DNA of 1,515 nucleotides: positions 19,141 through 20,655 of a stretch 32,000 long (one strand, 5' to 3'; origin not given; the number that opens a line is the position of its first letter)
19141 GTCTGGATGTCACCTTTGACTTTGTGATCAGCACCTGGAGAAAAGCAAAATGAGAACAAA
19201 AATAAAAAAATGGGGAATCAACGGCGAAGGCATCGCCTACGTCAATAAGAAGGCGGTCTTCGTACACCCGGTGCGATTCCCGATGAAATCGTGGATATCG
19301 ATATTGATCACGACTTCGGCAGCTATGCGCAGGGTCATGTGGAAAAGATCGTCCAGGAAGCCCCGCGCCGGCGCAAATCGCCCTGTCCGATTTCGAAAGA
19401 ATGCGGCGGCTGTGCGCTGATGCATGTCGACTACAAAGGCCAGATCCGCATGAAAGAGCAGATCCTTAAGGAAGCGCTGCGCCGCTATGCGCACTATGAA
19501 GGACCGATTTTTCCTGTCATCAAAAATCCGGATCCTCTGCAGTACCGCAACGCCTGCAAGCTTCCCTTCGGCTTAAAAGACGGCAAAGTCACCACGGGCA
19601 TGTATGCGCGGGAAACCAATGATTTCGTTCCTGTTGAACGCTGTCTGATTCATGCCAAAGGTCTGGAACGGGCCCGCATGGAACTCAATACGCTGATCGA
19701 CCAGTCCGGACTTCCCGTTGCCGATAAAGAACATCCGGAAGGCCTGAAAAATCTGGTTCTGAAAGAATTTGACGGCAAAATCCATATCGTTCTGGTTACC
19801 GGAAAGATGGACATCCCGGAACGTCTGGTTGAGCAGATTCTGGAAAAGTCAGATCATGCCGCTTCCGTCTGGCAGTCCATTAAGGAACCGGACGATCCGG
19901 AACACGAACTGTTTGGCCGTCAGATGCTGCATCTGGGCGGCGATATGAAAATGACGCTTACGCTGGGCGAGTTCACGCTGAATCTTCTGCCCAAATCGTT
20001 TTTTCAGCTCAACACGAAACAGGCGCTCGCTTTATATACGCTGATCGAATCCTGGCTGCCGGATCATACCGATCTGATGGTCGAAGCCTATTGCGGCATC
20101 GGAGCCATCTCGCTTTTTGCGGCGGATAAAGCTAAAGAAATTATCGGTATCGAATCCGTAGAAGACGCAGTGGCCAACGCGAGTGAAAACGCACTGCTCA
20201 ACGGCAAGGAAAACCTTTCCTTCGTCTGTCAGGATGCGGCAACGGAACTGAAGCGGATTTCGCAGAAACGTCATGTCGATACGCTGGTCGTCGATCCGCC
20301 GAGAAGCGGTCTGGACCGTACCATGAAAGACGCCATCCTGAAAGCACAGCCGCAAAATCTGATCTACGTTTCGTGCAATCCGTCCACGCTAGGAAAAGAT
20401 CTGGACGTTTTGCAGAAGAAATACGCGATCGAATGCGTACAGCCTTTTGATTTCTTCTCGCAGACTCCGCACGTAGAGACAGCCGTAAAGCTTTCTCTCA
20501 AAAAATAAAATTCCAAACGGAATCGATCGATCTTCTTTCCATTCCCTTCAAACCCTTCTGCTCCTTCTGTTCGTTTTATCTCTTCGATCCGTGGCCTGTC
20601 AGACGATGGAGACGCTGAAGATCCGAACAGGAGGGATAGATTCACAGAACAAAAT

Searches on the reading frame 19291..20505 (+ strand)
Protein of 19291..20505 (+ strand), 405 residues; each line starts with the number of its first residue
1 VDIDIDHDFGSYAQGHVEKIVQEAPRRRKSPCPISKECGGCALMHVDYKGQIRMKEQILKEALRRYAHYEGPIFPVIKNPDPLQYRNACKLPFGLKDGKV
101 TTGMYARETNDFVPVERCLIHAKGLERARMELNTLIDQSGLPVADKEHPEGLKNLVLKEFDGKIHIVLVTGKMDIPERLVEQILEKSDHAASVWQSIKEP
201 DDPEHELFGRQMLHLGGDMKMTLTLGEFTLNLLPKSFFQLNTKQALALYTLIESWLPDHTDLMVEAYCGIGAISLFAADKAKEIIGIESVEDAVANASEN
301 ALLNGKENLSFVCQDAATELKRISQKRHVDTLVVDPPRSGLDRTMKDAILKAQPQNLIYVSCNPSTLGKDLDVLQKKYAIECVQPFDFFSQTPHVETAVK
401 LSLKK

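Call 12: search_protein_families(library=pfam, proteins=[window:19291-20505:+], max_evalue=0.01)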
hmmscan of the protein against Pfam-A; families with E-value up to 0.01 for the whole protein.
window:19291-20505:+ (405 aa): 7 families
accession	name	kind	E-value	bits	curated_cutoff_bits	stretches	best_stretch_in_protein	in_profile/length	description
PF05958.17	tRNA_U5-meth_tr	-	1e-22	81.1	23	1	230-402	172-355/357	tRNA (Uracil-5-)-methyltransferase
PF13847.12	Methyltransf_31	-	3.9e-06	27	27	1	266-335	10-81/145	Methyltransferase domain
PF05175.20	MTS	-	0.00024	21.2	23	1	263-338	35-109/170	Methyltransferase small domain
PF13649.12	Methyltransf_25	-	0.00062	20.8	27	1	266-321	4-59/97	Methyltransferase domain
PF03602.21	Cons_hypoth95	-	0.00081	19.5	24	1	262-338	44-123/182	Conserved hypothetical protein 95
PF09445.16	Methyltransf_15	-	0.0018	18.3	22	1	262-346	3-89/165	RNA cap guanine-N2 methyltransferase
PF02390.23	Methyltransf_4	-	0.004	17.1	24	1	263-334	5-78/173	Putative methyltransferase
